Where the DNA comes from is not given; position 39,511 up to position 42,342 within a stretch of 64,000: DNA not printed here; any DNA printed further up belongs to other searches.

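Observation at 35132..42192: Divergent pair of paralogous beta-propeller plus di-haem cytochrome c peroxidase lipoproteins flanking ppx and a methyltransferase-like gene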

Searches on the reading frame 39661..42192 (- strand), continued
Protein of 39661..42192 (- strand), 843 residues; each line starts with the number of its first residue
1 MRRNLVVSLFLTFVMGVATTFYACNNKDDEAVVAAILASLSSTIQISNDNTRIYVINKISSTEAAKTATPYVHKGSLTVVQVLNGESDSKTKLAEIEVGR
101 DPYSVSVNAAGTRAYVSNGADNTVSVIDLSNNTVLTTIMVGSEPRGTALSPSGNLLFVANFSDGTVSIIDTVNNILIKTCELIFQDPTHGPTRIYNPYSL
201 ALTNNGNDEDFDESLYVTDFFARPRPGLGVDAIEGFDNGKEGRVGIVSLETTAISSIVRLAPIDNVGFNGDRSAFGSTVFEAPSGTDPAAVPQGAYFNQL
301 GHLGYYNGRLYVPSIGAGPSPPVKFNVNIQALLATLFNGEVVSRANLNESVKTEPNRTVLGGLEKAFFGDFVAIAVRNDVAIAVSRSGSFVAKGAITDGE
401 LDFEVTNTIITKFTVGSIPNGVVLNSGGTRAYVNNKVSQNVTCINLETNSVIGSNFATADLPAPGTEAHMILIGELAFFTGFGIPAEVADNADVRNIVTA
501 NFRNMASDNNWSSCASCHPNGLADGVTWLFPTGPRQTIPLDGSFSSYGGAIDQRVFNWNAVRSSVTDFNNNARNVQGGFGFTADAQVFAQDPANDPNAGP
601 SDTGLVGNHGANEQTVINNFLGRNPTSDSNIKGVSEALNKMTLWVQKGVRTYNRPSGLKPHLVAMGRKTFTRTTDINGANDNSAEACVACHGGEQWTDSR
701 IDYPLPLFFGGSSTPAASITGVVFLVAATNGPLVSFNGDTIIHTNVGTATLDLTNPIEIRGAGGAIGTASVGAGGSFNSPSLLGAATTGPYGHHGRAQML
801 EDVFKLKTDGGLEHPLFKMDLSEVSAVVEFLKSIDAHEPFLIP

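Call 106: find_encoding_contigs(protein=P0009, flank=9000, max_places=1)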
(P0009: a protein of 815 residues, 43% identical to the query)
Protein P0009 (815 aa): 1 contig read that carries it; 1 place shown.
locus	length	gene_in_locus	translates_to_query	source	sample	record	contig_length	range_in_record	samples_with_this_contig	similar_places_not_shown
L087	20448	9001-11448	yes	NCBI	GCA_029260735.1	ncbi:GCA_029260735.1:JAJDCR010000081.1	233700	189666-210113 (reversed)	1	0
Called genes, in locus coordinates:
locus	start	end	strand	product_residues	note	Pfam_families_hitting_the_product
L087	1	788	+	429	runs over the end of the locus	PF00533:BRCT (weak)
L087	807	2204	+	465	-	PF00533:BRCT (faint)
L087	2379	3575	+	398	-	PF01168:Ala_racemase_N (weak)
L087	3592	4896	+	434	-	PF01565:FAD_binding_4, PF04030:ALO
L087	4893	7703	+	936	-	PF00675:Peptidase_M16, PF05193:Peptidase_M16_C, PF16187:Peptidase_M16_M, PF05193:Peptidase_M16_C, PF22456:PqqF-like_C_4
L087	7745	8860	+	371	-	PF03747:ADP_ribosyl_GH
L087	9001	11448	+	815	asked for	PF10282:Lactonase (weak)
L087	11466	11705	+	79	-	PF09360:zf-CDGSH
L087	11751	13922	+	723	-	PF00069:Pkinase (faint)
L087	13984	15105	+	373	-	PF01551:Peptidase_M23 (weak), PF27332:TP_0781 (faint)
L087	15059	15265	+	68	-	-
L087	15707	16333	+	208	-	-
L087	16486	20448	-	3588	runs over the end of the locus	PF00501:AMP-binding, PF13193:AMP-binding_C, PF00550:PP-binding, PF00668:Condensation, PF00501:AMP-binding, PF13193:AMP-binding_C, PF00550:PP-binding, PF00668:Condensation, +7 more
